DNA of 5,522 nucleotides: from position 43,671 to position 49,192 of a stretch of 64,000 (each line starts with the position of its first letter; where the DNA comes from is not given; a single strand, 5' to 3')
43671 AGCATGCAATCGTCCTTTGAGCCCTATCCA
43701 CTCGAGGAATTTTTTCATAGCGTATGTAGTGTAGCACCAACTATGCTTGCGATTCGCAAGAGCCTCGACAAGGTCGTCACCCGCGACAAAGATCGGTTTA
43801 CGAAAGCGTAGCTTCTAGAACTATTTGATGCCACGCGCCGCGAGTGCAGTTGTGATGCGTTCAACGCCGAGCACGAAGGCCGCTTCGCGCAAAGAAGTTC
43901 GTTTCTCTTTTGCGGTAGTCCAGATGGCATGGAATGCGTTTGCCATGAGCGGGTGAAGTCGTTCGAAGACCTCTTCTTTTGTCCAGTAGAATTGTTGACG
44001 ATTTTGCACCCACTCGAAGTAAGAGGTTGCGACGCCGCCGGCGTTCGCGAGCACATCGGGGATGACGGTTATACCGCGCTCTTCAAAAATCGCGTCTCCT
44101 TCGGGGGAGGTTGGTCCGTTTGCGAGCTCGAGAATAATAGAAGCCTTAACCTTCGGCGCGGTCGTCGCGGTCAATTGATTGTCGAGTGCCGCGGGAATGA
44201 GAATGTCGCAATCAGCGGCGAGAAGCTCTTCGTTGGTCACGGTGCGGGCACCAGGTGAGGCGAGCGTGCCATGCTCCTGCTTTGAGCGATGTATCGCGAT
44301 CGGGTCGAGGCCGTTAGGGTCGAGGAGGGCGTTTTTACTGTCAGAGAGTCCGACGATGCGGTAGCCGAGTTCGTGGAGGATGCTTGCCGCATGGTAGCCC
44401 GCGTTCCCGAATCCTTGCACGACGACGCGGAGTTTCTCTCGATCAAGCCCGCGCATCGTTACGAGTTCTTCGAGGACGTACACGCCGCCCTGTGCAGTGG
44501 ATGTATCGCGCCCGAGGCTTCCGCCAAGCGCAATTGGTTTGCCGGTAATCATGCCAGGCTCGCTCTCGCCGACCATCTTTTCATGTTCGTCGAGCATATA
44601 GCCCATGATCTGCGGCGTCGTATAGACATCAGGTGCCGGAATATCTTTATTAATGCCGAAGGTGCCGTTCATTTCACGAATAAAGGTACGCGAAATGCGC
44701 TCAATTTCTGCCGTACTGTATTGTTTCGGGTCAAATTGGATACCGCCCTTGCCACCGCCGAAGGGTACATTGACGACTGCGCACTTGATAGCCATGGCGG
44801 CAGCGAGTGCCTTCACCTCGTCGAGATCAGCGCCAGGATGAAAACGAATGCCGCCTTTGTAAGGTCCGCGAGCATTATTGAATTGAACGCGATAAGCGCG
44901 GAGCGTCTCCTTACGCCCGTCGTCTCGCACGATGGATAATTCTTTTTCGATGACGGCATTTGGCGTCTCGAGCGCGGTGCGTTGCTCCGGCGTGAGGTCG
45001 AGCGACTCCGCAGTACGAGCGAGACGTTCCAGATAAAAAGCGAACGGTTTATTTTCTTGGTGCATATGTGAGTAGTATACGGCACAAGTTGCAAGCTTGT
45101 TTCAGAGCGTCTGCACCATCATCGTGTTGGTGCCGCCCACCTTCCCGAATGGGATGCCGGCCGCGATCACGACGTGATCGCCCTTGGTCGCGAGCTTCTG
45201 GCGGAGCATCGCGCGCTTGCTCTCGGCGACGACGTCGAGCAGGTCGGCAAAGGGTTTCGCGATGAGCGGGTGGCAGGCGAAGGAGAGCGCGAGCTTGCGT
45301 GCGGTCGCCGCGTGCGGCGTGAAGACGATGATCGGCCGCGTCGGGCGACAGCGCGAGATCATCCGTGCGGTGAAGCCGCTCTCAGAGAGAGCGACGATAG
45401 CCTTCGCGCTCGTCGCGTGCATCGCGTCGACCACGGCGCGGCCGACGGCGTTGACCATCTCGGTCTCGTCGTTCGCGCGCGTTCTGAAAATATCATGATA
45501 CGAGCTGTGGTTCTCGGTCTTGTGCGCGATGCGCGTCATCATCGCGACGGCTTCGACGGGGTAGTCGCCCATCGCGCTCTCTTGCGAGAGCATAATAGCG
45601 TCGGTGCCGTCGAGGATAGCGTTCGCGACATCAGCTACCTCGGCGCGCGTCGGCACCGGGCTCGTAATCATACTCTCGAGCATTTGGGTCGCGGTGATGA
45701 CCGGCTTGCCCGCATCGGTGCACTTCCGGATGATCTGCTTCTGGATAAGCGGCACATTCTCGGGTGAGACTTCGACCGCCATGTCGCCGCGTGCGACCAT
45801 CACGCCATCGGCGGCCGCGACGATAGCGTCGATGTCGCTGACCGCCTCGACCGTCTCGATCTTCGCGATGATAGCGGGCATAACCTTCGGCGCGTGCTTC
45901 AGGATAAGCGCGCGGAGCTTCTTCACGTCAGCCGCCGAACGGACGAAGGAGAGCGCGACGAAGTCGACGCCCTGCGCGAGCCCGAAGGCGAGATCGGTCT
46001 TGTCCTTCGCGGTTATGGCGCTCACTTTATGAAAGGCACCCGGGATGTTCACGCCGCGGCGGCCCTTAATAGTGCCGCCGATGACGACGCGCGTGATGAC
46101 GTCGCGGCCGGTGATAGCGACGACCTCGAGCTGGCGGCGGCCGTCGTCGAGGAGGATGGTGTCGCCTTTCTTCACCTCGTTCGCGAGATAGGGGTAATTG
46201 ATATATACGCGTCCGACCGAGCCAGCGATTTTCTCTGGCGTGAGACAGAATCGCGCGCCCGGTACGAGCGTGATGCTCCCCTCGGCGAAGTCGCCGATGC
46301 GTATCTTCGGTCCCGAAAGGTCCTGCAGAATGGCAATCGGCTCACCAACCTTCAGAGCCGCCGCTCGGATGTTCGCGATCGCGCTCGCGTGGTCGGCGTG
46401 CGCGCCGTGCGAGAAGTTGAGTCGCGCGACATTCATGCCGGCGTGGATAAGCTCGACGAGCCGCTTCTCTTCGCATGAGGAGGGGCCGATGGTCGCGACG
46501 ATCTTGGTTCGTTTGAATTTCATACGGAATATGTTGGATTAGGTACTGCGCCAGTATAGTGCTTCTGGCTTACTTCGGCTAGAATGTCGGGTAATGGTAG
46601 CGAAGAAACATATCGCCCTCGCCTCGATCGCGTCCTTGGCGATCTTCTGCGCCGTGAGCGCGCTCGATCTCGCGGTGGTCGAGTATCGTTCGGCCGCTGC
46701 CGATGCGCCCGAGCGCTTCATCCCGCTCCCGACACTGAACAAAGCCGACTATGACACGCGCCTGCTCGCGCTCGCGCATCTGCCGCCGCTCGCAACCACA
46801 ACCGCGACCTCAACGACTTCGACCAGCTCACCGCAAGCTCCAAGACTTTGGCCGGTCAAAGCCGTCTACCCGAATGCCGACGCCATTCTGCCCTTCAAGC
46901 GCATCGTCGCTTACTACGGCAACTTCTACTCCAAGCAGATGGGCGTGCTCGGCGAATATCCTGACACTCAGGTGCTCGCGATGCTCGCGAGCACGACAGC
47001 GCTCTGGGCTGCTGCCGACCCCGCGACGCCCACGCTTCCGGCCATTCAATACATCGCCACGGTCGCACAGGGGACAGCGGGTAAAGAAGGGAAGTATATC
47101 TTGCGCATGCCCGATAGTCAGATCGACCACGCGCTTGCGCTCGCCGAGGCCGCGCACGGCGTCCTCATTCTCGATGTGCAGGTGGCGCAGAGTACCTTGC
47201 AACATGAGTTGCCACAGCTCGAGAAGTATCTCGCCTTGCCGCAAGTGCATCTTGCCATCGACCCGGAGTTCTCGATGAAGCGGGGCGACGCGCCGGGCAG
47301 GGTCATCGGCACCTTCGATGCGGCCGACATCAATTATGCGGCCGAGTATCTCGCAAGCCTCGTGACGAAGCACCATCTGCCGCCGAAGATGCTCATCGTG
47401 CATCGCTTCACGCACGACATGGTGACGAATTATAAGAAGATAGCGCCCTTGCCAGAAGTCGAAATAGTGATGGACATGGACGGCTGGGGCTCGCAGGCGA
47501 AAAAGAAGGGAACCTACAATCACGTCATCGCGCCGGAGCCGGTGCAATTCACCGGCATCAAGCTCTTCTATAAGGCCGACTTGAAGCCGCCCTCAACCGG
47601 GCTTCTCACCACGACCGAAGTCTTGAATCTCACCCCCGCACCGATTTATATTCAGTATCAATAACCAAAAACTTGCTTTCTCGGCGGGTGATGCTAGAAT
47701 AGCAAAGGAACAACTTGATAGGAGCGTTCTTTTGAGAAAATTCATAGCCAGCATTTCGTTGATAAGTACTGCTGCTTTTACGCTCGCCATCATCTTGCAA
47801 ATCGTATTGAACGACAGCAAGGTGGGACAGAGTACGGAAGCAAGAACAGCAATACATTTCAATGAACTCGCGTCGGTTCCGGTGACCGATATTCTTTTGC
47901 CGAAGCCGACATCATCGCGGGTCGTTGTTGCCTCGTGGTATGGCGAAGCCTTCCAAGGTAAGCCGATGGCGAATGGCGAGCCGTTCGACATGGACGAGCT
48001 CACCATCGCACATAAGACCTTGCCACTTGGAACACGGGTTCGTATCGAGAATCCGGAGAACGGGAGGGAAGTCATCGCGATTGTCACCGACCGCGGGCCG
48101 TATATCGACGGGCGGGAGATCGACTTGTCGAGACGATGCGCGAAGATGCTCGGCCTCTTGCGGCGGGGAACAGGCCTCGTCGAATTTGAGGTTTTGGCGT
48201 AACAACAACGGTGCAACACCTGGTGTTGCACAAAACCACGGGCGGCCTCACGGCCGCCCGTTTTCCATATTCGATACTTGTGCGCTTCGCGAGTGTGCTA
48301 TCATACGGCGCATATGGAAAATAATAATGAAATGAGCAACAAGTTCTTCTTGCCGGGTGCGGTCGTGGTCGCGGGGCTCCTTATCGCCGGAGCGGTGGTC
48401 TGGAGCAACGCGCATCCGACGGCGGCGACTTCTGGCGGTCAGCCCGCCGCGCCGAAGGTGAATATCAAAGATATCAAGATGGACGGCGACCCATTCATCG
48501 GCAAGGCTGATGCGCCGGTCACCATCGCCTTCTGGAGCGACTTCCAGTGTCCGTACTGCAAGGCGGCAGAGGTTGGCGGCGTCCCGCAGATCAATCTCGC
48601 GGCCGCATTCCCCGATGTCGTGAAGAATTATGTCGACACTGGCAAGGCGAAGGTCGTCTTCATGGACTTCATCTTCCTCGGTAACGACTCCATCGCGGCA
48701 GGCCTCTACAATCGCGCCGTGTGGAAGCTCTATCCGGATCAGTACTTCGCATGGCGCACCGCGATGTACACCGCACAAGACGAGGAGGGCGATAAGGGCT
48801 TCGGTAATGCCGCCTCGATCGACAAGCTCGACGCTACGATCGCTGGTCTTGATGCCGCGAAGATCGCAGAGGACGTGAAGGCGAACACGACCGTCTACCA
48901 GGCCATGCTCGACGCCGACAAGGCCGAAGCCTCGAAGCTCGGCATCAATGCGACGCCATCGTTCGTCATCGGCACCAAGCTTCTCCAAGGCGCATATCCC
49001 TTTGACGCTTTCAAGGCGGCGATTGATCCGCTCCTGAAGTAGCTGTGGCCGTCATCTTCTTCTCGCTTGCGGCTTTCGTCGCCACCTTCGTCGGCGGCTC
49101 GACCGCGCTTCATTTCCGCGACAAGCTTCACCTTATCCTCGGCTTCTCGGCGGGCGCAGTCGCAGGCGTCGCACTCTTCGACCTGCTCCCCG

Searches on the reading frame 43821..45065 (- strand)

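Call 8: search_protein_families(library=pfam, proteins=[window:43821-45065:-], max_evalue=0.001)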
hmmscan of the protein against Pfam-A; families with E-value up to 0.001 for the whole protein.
window:43821-45065:- (414 aa): 2 families
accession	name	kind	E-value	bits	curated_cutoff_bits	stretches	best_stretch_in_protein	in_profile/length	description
PF00208.27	ELFV_dehydrog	-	1.9e-72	244.3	23.4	1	181-412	1-241/241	Glutamate/Leucine/Phenylalanine/Valine dehydrogenase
PF02812.23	ELFV_dehydrog_N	-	4.3e-50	169.2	25.3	1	35-162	1-128/129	Glu/Leu/Phe/Val dehydrogenase, dimerisation domain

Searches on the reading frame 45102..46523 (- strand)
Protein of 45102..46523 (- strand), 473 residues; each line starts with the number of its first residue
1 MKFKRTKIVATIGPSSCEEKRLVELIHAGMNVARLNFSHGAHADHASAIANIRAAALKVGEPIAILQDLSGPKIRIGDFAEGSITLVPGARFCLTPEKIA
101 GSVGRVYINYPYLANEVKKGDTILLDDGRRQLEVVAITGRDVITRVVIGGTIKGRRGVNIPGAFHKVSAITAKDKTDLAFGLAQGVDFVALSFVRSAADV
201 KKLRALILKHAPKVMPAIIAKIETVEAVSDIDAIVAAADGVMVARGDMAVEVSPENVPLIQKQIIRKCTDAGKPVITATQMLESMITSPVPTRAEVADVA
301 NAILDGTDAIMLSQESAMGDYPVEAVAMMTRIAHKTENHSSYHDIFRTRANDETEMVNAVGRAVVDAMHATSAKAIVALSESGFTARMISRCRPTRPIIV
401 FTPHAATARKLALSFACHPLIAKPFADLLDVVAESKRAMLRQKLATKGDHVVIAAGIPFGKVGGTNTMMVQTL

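Call 8: search_protein_families(library=pfam, proteins=[window:45102-46523:-], max_evalue=0.001)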
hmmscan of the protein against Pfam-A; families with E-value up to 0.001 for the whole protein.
window:45102-46523:- (473 aa): 2 families
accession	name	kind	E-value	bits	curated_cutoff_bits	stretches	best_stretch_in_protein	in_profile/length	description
PF00224.27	PK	-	2.7e-115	385.4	30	1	4-326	2-328/328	Pyruvate kinase, barrel domain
PF02887.21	PK_C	-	7.6e-30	103.8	28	1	358-470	1-113/114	Pyruvate kinase, alpha/beta domain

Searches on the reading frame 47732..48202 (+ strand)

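Call 51: search_protein_families(library=pfam, proteins=[window:47732-48202:+], max_evalue=0.01)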
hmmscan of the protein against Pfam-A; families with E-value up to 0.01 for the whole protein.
window:47732-48202:+ (156 aa): 1 family
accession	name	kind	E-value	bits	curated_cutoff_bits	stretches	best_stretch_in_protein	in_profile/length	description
PF03330.24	DPBB_1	-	1.5e-18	67.3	28.8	1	65-151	4-82/83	Lytic transglycolase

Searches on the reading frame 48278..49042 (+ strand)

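Call 51: search_protein_families(library=pfam, proteins=[window:48278-49042:+], max_evalue=0.01)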
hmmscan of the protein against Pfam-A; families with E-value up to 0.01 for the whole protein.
window:48278-49042:+ (254 aa): 3 families
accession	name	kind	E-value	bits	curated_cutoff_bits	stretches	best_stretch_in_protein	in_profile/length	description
PF13462.12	Thioredoxin_4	-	6.1e-25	88.8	23.2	1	69-250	3-164/165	Thioredoxin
PF01323.26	DSBA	-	6.6e-11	42.8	25.6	2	187-249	130-190/191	DSBA-like thioredoxin domain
PF13098.12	Thioredoxin_2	-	0.00011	23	27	0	192-248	40-103/104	Thioredoxin-like domain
